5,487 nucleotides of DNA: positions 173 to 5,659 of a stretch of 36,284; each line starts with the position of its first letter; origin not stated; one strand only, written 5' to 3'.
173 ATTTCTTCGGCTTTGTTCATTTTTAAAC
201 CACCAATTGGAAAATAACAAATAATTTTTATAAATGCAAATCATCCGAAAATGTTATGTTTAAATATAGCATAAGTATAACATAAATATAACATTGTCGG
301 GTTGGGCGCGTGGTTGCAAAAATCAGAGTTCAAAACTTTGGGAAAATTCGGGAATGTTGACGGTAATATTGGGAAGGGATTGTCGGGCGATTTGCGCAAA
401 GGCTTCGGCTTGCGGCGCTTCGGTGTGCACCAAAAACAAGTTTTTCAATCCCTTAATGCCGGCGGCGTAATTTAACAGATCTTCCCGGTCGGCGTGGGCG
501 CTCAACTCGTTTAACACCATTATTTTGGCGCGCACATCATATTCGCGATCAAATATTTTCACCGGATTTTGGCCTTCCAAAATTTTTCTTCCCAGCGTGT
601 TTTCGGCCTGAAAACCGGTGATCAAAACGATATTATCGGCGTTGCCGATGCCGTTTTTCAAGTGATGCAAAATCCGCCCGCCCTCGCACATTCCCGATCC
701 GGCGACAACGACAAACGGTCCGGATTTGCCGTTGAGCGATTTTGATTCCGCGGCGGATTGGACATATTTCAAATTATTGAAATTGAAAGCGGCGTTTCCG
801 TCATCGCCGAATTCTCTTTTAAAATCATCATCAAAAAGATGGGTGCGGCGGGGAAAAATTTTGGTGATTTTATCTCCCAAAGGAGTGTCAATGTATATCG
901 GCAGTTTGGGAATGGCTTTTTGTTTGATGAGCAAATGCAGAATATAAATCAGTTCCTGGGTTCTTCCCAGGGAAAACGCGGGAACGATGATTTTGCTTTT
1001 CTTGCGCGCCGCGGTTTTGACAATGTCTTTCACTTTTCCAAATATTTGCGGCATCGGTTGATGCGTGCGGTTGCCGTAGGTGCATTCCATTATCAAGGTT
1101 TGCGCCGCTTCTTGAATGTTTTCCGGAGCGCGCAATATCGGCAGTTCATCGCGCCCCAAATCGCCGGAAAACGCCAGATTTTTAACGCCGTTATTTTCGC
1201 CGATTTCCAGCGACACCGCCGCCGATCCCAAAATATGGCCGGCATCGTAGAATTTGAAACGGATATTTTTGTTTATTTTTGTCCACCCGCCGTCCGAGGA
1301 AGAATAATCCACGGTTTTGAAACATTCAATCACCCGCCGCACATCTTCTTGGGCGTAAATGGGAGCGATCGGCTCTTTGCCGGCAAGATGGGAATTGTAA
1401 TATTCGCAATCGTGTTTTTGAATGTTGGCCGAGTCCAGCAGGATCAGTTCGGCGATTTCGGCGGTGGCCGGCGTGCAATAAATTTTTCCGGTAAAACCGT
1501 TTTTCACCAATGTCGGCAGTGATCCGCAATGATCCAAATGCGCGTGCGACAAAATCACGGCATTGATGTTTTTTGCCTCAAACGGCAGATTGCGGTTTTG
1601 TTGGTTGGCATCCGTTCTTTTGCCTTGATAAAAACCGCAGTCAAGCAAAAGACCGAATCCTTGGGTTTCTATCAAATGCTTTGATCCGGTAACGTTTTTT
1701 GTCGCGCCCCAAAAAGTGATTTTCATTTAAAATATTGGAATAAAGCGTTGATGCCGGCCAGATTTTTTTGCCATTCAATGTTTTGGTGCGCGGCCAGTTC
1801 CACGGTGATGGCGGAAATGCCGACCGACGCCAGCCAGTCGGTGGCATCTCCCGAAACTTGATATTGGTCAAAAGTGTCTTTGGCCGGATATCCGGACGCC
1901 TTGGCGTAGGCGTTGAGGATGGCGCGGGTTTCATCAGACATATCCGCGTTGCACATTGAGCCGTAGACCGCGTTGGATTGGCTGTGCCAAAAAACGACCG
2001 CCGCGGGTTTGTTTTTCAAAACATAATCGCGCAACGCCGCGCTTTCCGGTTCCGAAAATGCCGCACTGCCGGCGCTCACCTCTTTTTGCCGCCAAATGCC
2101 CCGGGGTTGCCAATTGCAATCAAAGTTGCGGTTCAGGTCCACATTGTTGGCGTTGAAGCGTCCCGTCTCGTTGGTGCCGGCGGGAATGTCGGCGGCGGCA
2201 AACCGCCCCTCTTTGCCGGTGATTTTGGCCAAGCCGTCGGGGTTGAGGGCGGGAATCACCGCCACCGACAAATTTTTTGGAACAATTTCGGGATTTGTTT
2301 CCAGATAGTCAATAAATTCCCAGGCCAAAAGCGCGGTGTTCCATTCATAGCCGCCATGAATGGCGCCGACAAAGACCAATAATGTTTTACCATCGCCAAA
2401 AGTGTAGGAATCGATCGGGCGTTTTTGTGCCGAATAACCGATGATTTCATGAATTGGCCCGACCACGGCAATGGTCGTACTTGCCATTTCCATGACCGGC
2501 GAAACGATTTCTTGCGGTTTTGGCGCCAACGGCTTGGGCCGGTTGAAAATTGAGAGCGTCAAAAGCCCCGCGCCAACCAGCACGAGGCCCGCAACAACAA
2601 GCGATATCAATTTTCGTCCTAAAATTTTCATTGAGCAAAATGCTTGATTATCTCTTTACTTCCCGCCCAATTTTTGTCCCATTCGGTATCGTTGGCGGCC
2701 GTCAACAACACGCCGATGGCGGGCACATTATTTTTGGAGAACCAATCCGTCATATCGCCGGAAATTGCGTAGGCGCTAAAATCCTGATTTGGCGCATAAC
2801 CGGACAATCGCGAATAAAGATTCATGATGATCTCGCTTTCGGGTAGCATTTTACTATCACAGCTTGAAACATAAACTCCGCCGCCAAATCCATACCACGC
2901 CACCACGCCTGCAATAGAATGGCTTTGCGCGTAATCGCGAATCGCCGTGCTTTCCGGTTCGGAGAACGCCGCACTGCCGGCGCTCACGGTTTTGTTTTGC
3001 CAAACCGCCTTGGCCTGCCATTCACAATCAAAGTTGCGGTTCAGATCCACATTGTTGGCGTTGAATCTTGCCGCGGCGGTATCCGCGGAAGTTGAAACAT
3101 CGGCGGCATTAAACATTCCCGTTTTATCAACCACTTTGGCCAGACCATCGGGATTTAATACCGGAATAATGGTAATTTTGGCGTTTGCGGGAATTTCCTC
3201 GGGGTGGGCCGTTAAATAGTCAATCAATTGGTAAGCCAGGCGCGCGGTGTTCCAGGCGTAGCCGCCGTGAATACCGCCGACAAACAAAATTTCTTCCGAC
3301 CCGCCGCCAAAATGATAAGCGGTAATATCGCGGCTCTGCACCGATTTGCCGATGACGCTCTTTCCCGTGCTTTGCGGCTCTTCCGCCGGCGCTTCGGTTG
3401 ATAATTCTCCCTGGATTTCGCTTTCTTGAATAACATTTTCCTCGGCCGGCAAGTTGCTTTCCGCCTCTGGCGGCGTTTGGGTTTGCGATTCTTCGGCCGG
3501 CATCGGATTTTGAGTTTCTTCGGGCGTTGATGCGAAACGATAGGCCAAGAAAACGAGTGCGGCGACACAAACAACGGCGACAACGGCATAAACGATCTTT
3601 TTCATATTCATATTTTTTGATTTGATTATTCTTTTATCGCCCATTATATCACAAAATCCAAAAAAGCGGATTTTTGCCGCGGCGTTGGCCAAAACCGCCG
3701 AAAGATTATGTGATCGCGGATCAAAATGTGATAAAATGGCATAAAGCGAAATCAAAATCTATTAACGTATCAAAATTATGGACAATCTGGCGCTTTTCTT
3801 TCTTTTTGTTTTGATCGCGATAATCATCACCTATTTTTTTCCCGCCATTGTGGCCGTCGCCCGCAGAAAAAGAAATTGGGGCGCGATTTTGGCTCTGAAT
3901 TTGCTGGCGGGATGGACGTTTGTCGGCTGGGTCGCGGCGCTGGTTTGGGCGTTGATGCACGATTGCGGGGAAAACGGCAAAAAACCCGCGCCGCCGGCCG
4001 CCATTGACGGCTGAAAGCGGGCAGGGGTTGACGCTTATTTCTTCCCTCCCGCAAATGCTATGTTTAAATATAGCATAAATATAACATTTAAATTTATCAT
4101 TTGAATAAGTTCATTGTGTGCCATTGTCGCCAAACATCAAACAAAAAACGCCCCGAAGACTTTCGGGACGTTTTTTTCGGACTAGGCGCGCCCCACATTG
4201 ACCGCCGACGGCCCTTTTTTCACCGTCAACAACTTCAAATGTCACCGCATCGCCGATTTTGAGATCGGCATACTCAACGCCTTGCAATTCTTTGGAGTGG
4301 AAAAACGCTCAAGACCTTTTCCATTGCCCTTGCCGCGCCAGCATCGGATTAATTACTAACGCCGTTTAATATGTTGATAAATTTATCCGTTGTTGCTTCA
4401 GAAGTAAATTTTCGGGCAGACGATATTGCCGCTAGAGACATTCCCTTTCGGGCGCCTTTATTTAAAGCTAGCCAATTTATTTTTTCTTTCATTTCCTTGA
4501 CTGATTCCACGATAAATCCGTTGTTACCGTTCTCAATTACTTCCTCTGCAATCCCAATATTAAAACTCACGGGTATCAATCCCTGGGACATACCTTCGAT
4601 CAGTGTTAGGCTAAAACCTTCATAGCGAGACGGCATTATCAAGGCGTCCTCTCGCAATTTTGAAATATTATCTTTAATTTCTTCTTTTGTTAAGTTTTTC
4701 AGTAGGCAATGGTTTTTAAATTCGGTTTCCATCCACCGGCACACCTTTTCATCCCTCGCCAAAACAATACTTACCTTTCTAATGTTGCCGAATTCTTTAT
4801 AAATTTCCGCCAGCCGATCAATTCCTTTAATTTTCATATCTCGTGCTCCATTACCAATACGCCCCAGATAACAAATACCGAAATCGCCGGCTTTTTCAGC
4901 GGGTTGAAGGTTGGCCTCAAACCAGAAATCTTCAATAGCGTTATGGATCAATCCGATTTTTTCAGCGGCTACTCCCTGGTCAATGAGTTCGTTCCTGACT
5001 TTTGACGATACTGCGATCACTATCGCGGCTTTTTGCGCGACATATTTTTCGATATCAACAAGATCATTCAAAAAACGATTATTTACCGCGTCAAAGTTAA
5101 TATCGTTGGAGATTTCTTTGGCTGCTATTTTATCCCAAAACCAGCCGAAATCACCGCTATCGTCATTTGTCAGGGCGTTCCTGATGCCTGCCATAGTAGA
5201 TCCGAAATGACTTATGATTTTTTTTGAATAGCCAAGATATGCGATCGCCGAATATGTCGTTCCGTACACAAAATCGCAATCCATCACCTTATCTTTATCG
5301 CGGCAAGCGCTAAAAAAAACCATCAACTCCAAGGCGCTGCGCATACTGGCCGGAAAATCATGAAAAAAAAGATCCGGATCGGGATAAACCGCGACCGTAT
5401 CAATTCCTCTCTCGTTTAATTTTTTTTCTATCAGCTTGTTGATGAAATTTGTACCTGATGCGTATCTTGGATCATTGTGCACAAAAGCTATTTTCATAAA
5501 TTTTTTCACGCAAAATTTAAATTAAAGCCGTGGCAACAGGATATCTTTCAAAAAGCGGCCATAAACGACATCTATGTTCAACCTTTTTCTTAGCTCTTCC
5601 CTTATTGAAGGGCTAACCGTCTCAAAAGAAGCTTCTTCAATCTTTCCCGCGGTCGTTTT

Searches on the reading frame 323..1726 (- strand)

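Call 51: search_protein_families(library=pfam, proteins=[window:323-1726:-], max_evalue=0.01)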
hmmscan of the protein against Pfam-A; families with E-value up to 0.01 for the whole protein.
window:323-1726:- (467 aa): 6 families
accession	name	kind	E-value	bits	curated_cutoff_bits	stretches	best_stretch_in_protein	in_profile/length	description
PF10996.14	Beta-Casp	-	4.7e-36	124.4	27.7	1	256-382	1-120/120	Beta-Casp domain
PF16661.11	Lactamase_B_6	-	2.8e-13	50.1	27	1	18-171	1-147/193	Metallo-beta-lactamase superfamily domain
PF00753.33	Lactamase_B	-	6.8e-12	46.2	22.7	1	18-137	10-97/196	Metallo-beta-lactamase superfamily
PF07521.17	RMMBL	-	6e-11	42.6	21.6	1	396-459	2-63/63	Zn-dependent metallo-hydrolase RNA specificity domain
PF12706.13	Lactamase_B_2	-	1.3e-09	38.4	27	1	27-93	4-71/200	Beta-lactamase superfamily domain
PF23023.1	Anti-Pycsar_Apyc1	-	0.0049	16.8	50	0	11-71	17-71/250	Anti-Pycsar protein Apyc1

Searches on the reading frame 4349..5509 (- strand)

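Call 51: search_protein_families(library=pfam, proteins=[window:4349-5509:-], max_evalue=0.01)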
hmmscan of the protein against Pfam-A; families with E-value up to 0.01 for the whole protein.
window:4349-5509:- (386 aa): 5 families
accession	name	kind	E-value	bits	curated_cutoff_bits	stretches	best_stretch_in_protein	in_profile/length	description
PF00534.26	Glycos_transf_1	-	8.4e-16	58.4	26.4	1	263-358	70-166/172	Glycosyl transferases group 1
PF13692.12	Glyco_trans_1_4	-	1.7e-12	48.3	27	1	226-348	13-140/142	Glycosyl transferases group 1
PF20706.3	GT4-conflict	-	3.6e-07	29.9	26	1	152-327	138-323/385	Family 4 Glycosyltransferase in conflict systems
PF13439.12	Glyco_transf_4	-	1.4e-06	28.9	28.5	1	149-193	122-167/170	Glycosyltransferase Family 4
PF13579.12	Glyco_trans_4_4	-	0.0068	17.2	29.7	0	153-190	120-157/158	Glycosyl transferase 4-like domain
